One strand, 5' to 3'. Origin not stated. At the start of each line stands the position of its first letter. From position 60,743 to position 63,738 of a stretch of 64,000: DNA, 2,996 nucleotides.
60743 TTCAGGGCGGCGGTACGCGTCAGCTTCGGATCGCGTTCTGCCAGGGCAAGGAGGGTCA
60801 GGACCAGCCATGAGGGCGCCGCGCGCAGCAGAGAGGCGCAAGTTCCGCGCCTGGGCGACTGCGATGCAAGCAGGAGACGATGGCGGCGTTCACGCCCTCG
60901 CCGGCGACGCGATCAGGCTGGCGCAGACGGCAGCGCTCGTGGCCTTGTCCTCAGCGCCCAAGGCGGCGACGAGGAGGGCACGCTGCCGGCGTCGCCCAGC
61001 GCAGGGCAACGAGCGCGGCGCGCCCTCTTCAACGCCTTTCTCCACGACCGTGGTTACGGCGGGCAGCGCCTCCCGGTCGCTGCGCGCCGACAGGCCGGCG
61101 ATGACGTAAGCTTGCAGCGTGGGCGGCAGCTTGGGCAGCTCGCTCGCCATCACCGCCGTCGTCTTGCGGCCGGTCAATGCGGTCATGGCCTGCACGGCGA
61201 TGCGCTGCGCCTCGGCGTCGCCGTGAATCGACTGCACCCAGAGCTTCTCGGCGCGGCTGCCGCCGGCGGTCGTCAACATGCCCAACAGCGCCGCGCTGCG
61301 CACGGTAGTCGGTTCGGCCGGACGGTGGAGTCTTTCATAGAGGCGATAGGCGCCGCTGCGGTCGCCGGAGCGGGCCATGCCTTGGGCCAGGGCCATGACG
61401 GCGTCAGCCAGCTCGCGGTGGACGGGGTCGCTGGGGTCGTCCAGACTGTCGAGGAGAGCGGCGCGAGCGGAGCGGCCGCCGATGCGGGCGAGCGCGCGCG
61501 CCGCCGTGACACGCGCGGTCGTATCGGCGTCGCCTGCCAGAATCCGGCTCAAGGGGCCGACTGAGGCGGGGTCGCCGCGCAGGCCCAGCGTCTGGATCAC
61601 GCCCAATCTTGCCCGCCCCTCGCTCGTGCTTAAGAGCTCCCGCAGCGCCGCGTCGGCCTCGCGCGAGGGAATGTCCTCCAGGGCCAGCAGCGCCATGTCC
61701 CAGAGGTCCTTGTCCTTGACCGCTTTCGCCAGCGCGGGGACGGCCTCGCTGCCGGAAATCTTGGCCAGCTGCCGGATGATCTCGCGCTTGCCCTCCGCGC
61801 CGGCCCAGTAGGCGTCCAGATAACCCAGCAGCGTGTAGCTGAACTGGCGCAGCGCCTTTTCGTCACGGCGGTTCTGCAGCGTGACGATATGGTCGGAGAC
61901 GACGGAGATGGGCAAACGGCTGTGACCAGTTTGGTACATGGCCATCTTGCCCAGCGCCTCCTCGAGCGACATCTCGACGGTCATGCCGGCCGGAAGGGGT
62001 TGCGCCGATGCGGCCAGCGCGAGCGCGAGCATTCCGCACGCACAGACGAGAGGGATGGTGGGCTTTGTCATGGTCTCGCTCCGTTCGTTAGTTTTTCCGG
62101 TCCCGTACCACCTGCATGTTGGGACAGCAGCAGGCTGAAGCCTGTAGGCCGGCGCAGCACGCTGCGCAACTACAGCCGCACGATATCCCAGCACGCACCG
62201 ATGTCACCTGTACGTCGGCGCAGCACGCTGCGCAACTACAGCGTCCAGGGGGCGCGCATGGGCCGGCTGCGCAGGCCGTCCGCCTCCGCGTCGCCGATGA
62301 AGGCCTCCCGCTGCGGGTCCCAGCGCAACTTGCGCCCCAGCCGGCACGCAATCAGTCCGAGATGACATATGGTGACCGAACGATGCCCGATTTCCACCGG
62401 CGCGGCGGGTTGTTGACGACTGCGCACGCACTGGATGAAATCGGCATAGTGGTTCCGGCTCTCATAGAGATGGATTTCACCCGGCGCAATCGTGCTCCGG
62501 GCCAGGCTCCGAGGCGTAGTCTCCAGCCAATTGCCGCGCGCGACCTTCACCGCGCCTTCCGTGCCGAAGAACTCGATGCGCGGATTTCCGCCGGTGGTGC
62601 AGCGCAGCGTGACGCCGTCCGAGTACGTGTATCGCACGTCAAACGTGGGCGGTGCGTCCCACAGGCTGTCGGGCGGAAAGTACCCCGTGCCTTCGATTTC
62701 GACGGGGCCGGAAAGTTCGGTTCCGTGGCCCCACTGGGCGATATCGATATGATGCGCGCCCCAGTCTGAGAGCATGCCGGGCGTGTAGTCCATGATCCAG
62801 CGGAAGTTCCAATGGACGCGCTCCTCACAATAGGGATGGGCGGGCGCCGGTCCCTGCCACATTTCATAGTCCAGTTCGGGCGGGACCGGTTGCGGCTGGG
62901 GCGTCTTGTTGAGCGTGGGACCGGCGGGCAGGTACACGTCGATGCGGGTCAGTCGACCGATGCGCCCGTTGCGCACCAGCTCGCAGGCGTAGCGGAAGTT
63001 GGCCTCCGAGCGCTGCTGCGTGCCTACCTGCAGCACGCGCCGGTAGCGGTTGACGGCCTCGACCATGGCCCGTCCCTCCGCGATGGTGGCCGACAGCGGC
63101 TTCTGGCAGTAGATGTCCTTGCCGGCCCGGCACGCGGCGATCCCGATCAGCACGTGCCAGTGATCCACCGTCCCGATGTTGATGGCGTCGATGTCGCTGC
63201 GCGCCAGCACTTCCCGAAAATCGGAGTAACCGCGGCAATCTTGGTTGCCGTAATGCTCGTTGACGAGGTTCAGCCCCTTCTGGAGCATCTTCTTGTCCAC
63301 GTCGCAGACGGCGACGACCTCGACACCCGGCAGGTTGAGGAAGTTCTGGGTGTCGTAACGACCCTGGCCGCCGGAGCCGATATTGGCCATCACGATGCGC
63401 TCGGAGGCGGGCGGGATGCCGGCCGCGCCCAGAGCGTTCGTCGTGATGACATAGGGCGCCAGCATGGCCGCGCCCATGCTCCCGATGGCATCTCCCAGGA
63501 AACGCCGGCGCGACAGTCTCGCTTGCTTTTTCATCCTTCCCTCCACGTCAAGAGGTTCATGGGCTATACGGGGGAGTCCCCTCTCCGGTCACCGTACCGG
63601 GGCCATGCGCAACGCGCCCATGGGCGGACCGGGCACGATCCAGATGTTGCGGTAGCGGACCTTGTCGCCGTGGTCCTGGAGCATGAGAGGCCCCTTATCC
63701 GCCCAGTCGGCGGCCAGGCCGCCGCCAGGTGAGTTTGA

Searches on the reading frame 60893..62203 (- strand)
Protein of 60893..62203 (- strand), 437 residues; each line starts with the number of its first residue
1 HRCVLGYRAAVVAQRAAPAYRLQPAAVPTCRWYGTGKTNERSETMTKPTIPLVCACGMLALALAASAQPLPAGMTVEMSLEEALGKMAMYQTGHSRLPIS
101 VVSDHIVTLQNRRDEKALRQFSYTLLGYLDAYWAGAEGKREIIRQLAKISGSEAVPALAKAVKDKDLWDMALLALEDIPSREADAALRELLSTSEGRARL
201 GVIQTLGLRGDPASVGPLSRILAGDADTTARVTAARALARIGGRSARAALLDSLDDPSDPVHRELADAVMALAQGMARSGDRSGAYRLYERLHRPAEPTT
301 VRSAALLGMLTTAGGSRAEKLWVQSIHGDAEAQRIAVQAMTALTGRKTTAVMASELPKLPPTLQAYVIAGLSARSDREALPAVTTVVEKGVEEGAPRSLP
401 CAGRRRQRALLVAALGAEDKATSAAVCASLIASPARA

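Call 27: search_protein_families(library=pfam, proteins=[window:60893-62203:-], max_evalue=0.001)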
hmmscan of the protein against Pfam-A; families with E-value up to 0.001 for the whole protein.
window:60893-62203:- (437 aa): 2 families
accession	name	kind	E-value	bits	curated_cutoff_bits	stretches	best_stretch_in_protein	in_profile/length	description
PF13646.12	HEAT_2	-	7.8e-16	58.6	27.7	3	191-266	8-83/88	HEAT repeats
PF03130.22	HEAT_PBS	-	3.5e-06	27.4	20.9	0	231-256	2-27/27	PBS lyase HEAT-like repeat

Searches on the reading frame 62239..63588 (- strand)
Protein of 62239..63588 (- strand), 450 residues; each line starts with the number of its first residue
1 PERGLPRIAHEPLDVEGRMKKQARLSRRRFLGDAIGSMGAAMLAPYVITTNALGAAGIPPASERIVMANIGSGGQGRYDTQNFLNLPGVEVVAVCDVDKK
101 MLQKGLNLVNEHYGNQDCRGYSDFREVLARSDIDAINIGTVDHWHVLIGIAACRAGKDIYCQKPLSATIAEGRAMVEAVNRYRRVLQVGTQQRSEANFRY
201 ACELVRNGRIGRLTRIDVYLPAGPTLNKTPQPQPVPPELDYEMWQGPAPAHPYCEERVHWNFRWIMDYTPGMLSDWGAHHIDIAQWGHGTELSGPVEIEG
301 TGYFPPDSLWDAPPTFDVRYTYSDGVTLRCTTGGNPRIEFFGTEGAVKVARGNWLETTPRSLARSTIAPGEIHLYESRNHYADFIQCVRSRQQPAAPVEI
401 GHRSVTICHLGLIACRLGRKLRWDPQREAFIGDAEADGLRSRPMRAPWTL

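Call 27: search_protein_families(library=pfam, proteins=[window:62239-63588:-], max_evalue=0.001)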
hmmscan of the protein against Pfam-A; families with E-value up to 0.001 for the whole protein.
window:62239-63588:- (450 aa): 3 families
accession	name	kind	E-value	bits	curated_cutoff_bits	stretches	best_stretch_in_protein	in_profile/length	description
PF19051.5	GFO_IDH_MocA_C2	-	1.2e-36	127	23.3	1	231-449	44-253/254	Oxidoreductase family, C-terminal alpha/beta domain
PF01408.29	GFO_IDH_MocA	-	7.1e-15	56.2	24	1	70-189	6-119/120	Oxidoreductase family, NAD-binding Rossmann fold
PF22725.1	GFO_IDH_MocA_C3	-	6.6e-06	26.6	27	0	257-347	32-123/124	GFO/IDH/MocA C-terminal domain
